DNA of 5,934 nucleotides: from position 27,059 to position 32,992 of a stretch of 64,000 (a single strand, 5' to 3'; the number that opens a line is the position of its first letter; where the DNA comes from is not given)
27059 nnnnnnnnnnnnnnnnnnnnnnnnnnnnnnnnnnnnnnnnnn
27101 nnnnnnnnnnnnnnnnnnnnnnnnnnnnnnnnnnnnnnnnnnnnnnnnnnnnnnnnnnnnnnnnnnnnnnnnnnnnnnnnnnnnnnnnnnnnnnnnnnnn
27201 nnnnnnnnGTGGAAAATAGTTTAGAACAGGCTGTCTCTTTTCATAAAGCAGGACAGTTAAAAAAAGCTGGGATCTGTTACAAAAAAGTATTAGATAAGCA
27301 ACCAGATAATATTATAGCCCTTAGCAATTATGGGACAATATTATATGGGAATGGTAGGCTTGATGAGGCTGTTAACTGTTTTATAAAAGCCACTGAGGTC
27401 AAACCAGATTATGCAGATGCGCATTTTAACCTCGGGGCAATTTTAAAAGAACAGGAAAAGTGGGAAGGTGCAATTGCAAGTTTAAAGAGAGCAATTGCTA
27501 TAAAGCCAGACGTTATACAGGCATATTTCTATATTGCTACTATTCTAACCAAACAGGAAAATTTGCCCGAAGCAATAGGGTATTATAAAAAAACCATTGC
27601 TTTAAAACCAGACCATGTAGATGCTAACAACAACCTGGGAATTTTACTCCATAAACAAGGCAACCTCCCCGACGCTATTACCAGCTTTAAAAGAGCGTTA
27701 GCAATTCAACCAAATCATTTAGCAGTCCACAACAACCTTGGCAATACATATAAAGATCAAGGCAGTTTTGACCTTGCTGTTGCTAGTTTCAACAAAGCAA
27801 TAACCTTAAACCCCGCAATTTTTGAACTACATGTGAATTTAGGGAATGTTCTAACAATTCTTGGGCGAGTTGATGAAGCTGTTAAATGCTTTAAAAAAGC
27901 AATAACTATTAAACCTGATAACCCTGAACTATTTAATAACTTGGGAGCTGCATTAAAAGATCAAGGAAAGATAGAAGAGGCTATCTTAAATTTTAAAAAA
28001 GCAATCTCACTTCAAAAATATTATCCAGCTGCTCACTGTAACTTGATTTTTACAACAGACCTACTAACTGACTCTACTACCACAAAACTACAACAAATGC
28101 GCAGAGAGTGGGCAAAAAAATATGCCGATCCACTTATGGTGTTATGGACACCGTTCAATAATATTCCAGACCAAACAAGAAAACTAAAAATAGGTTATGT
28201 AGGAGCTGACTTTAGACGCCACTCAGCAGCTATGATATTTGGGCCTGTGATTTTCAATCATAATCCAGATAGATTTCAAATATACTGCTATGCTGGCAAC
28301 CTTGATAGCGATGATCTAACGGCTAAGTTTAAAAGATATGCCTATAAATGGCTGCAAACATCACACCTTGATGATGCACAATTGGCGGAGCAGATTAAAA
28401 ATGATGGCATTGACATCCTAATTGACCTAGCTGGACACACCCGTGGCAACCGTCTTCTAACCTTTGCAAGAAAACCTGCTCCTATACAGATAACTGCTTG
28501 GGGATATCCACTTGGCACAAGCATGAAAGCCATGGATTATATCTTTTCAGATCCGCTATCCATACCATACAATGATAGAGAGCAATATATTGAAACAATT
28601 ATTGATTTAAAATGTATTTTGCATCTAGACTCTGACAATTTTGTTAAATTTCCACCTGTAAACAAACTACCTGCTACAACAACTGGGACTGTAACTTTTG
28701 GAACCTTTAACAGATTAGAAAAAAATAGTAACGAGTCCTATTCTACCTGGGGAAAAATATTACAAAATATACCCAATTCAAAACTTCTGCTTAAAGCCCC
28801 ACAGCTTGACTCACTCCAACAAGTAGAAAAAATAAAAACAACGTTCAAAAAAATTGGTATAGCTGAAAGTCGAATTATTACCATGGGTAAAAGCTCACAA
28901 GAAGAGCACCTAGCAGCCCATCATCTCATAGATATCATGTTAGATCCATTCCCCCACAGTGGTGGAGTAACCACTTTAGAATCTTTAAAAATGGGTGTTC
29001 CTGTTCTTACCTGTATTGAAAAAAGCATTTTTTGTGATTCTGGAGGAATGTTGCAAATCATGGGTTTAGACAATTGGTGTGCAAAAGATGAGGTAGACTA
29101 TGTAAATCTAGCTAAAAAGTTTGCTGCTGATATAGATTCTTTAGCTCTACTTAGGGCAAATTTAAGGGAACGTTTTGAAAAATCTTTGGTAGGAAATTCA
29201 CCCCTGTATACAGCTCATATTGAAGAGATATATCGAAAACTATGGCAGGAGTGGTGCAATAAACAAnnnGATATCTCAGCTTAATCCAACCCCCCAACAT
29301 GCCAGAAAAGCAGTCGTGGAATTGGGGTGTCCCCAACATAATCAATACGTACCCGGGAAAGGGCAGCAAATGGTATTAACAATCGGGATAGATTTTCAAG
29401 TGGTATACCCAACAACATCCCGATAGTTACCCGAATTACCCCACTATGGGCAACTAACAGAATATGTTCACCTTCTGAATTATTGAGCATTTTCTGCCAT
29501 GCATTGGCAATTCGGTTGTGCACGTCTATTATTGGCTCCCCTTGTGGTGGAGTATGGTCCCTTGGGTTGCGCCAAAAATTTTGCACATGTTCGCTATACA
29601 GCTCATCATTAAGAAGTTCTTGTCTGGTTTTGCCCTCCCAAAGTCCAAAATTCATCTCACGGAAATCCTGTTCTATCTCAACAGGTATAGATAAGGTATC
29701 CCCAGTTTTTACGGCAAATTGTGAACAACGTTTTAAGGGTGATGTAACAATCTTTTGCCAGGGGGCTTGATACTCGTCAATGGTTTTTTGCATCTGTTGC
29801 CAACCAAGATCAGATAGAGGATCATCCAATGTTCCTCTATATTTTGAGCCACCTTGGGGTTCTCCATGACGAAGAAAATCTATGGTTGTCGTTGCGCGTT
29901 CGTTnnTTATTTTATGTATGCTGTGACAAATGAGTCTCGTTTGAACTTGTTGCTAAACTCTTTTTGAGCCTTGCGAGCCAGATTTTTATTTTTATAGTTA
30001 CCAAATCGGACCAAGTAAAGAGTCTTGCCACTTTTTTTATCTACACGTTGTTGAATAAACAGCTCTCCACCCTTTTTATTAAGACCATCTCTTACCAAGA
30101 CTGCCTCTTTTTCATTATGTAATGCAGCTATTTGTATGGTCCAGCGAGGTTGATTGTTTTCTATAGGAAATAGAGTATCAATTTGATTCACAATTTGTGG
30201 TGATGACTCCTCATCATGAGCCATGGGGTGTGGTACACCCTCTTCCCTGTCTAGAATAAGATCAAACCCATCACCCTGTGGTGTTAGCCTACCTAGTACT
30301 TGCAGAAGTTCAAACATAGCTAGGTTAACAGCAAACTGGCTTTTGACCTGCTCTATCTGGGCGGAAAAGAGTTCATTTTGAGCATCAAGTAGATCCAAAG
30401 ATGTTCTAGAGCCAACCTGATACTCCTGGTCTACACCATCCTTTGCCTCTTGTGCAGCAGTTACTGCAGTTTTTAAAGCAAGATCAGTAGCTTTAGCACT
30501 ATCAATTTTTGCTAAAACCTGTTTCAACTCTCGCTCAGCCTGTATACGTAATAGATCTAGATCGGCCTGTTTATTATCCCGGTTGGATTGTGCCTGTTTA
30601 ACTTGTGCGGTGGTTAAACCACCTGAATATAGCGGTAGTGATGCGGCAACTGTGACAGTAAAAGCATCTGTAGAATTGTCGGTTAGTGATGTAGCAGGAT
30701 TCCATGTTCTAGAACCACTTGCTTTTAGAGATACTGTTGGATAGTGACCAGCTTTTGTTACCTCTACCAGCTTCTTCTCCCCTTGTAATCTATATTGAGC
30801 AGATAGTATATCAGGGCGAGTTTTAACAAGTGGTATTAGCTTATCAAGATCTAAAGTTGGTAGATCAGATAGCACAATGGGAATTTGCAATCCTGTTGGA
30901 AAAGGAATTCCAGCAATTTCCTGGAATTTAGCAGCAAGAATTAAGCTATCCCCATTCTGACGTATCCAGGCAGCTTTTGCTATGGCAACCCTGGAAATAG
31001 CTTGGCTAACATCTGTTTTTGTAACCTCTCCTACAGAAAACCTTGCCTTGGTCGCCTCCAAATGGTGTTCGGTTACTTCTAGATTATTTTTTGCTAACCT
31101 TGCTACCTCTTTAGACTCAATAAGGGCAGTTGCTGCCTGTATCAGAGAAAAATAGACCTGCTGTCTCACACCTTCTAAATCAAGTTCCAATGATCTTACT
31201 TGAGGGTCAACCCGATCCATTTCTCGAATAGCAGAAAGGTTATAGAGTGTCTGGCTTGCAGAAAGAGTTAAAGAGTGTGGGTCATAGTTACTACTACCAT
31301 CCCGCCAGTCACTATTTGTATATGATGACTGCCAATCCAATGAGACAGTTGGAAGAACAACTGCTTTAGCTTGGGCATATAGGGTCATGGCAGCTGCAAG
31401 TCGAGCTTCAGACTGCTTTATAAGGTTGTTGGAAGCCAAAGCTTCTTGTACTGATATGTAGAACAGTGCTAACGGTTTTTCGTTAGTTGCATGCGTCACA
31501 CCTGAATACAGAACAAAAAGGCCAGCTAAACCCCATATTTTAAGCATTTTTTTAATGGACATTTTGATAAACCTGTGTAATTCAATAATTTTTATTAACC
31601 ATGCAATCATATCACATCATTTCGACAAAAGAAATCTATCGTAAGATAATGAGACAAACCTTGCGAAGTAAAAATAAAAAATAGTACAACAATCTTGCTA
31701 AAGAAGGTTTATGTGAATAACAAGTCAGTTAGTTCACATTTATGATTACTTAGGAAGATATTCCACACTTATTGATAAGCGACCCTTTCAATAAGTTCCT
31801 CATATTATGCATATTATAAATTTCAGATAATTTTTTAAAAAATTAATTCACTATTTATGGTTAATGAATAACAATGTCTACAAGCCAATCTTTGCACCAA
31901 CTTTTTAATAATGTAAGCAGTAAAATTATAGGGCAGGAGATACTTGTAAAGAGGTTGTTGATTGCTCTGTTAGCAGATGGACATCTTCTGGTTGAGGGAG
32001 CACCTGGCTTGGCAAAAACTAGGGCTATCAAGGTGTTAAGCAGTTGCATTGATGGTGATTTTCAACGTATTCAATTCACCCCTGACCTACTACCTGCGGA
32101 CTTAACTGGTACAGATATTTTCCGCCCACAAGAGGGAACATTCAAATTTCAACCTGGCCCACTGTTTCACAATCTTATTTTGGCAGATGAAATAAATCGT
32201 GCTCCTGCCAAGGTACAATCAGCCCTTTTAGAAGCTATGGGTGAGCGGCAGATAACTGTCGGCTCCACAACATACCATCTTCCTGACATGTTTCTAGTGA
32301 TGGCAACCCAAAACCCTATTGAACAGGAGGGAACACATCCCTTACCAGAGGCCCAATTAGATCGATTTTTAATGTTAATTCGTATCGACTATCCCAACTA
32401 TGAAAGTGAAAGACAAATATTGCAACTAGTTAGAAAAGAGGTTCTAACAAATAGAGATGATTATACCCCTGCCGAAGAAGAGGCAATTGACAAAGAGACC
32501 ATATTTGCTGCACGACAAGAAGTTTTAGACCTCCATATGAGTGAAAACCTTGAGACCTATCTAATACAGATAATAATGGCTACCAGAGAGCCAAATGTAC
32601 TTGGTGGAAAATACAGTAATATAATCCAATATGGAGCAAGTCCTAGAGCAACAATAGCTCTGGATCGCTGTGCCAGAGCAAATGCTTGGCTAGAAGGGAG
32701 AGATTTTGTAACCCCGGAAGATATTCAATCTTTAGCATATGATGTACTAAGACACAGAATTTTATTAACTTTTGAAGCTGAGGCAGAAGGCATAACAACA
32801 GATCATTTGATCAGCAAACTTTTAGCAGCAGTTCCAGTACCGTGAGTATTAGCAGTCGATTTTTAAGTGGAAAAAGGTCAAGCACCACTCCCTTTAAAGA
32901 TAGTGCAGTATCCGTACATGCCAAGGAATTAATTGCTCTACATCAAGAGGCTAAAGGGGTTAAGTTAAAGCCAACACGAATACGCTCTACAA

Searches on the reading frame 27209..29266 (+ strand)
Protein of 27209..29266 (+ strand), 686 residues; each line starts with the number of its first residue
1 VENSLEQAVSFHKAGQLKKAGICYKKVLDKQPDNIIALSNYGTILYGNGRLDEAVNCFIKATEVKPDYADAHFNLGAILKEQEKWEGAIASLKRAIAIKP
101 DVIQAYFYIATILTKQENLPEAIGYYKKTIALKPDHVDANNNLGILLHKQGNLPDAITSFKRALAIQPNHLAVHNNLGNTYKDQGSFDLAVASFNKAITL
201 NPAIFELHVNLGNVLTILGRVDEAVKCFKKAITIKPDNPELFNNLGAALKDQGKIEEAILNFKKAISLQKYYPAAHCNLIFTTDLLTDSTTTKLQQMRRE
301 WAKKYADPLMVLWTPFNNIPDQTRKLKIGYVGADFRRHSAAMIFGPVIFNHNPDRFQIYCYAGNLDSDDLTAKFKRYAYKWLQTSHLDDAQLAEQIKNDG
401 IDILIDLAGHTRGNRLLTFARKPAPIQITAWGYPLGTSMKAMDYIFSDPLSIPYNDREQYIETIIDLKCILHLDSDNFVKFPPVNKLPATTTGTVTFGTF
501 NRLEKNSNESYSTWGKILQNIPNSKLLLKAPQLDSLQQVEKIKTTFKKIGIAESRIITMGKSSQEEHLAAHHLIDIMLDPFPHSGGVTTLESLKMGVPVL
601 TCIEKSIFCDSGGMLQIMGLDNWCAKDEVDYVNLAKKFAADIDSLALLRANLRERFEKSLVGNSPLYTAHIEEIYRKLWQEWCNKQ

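Call 10: search_protein_families(library=pfam, proteins=[window:27209-29266:+], max_evalue=0.001)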
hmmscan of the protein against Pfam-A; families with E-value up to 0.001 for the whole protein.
window:27209-29266:+ (686 aa): 26 families (the best 25 are shown)
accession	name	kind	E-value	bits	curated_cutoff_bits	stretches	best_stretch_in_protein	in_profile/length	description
PF13414.12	TPR_11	-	6.8e-63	208.5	26.8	7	212-253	1-42/42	TPR repeat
PF00515.34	TPR_1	-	4.7e-62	203.9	27.8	6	206-238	2-34/34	Tetratricopeptide repeat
PF07719.23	TPR_2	-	1.3e-54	178.2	27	5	206-238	2-34/34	Tetratricopeptide repeat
PF13844.12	Glyco_transf_41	-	1.6e-46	159.1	25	2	320-464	75-221/543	Glycosyl transferase family 41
PF13431.12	TPR_17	-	1.5e-43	143.9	24.4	4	227-259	1-33/34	Tetratricopeptide repeat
PF13181.12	TPR_8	-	2.8e-42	139.7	25.7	2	206-238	2-34/34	Tetratricopeptide repeat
PF13424.12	TPR_12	-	7.9e-37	125.8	30.1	3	139-200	5-74/77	Tetratricopeptide repeat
PF13432.12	TPR_16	-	4.2e-33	113.8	32.7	3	113-169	7-63/65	Tetratricopeptide repeat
PF14559.12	TPR_19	-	5.1e-31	107.2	25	5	114-174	2-62/68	Tetratricopeptide repeat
PF13374.12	TPR_10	-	2.5e-27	94.5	27.5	0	141-166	6-31/42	Tetratricopeptide repeat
PF13428.12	TPR_14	-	1.3e-23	81.5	23.5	0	206-247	2-43/44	Tetratricopeptide repeat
PF13176.12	TPR_7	-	2.6e-22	77.4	27.9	0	208-239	2-33/36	Tetratricopeptide repeat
PF23914.1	TPR_CcmH_CycH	-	2.1e-17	63.9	42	2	26-133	41-151/158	Cytochrome c-type biogenesis protein H TPR domain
PF13371.12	TPR_9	-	9.8e-16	58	35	1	112-169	4-61/73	Tetratricopeptide repeat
PF13174.12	TPR_6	-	1.1e-14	54.5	26.3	0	70-97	1-28/33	Tetratricopeptide repeat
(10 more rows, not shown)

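Call 61: search_protein_families(library=ncbifam, proteins=[window:27209-29266:+], max_evalue=0.00001)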
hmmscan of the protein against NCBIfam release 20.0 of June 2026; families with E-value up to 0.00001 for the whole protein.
window:27209-29266:+ (686 aa): 29 families (the best 25 are shown)
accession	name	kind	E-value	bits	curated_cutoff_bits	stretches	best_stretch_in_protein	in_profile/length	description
NF040959.1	MamA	equivalog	1.8e-46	158.2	200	3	109-234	77-202/204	magnetosome protein MamA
TIGR02521.1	type_IV_pilW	equivalog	4.5e-41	140.9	154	3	173-275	33-135/234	type IV pilus biogenesis/stability protein PilW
TIGR02917.1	PEP_TPR_lipo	equivalog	1.4e-36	125.8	312.2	2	100-283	462-645/899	XrtA/PEP-CTERM system TPR-repeat protein PrsT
NF033762.1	social_mot_Tgl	equivalog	5.8e-31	107.7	225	2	115-264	43-195/252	social motility TPR repeat lipoprotein Tgl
NF033920.0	C39_PA2778_fam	equivalog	1.1e-24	87.3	150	2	4-100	159-255/255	PA2778 family cysteine peptidase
NF033758.1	gliding_GltE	equivalog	3.5e-23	82.3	225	1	107-235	226-355/411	adventurous gliding motility TPR repeat lipoprotein GltE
TIGR02552.1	LcrH_SycD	equivalog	6.3e-22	77.8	104.8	2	20-135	3-118/136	SycD/LcrH family type III secretion system chaperone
NF008391.2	PRK11189.1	equivalog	5.9e-21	75.2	250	1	207-318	67-177/297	lipoprotein NlpI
TIGR00990.1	3a0801s09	subfamily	7.1e-20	71.2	757.25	2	16-210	309-506/615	mitochondrial import receptor subunit TOM70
NF047558.1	TPR_END_plus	domain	1.3e-18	66.7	32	0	208-243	2-37/56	TPR end-of-group domain-containing protein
NF047371.1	FlcA_CTERM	equivalog_domain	1.2e-17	63.6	300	1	99-199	434-535/646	periplasmic flagellar collar protein FlcA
NF053607.1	CHU_0125_OmpA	equivalog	5.8e-16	58.1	620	0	182-267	30-115/639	CHU_0125 family OmpA-like outer membrane integrity protein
NF002725.1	PRK02603.1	equivalog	2.6e-12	47.1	143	0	99-186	29-121/173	photosystem I assembly protein Ycf3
NF047507.1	TPR_BatC_Lepto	exception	4.6e-12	45.9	175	0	45-150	34-143/214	TPR repeat-containing protein BatC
NF007302.0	PRK09782.1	equivalog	4.7e-12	44.7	1223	1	75-182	581-691/990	phage receptor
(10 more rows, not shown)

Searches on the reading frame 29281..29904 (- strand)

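Call 10: search_protein_families(library=pfam, proteins=[window:29281-29904:-], max_evalue=0.001)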
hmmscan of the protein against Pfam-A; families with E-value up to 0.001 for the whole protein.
window:29281-29904:- (207 aa): 1 family
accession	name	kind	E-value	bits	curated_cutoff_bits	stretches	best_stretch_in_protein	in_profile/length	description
PF00300.27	His_Phos_1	-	6.7e-43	147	21.7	1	10-188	3-182/194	Histidine phosphatase superfamily (branch 1)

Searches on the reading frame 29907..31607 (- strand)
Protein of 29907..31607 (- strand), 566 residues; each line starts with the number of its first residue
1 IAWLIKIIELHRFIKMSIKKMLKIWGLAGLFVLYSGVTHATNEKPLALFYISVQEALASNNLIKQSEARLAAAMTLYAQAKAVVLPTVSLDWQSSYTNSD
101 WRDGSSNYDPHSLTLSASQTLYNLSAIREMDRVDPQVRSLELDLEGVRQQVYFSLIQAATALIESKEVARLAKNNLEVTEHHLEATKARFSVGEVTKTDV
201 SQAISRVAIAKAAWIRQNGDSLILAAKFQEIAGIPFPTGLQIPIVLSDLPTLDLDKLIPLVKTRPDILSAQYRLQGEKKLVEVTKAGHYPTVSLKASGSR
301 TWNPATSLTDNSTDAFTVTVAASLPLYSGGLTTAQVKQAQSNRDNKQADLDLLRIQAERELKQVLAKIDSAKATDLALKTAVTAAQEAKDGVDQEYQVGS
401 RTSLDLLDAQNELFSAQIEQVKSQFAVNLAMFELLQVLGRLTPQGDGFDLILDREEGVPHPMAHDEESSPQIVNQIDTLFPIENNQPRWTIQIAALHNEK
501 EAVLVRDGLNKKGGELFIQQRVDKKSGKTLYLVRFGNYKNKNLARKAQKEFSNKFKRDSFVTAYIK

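Call 10: search_protein_families(library=pfam, proteins=[window:29907-31607:-], max_evalue=0.001)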
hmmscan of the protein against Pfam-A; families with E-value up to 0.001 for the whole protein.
window:29907-31607:- (566 aa): 2 families
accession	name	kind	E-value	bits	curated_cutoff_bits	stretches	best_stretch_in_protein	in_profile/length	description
PF02321.23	OEP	-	1.9e-50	171.7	22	2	262-439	10-187/187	Outer membrane efflux protein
PF05036.18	SPOR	-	9.9e-12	45.5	21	1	487-561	3-74/76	SPOR domain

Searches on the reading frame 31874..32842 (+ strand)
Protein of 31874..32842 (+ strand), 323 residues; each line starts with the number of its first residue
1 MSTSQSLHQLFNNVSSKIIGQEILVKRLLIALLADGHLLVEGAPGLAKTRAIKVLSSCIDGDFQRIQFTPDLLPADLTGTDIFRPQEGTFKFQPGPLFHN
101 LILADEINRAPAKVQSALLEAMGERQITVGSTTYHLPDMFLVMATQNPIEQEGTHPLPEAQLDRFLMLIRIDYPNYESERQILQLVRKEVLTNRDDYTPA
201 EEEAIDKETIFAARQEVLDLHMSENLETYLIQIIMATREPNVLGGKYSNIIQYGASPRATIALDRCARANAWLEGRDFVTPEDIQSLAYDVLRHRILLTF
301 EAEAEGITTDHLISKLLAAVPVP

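Call 10: search_protein_families(library=pfam, proteins=[window:31874-32842:+], max_evalue=0.001)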
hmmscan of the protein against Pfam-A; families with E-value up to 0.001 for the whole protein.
window:31874-32842:+ (323 aa): 6 families
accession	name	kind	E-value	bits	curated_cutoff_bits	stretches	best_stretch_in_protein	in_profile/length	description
PF07726.17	AAA_3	-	1.6e-62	209.7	27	1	37-167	1-131/131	ATPase family associated with various cellular activities (AAA)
PF17863.7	AAA_lid_2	-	3e-23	81.8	22.7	1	251-315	9-73/74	AAA lid domain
PF20030.5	bpMoxR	-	1.2e-17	64.1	27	1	6-184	2-179/205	MoxR domain in the MoxR-vWA-beta-propeller ternary systems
PF07728.20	AAA_5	-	2e-12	47.7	22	1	37-165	1-139/139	AAA domain (dynein-related subfamily)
PF00493.29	MCM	-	5.5e-05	22.8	23.3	1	32-151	54-176/224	MCM P-loop domain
PF00158.32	Sigma54_activat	-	0.00027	21.1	20.2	1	101-152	96-148/168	Sigma-54 interaction domain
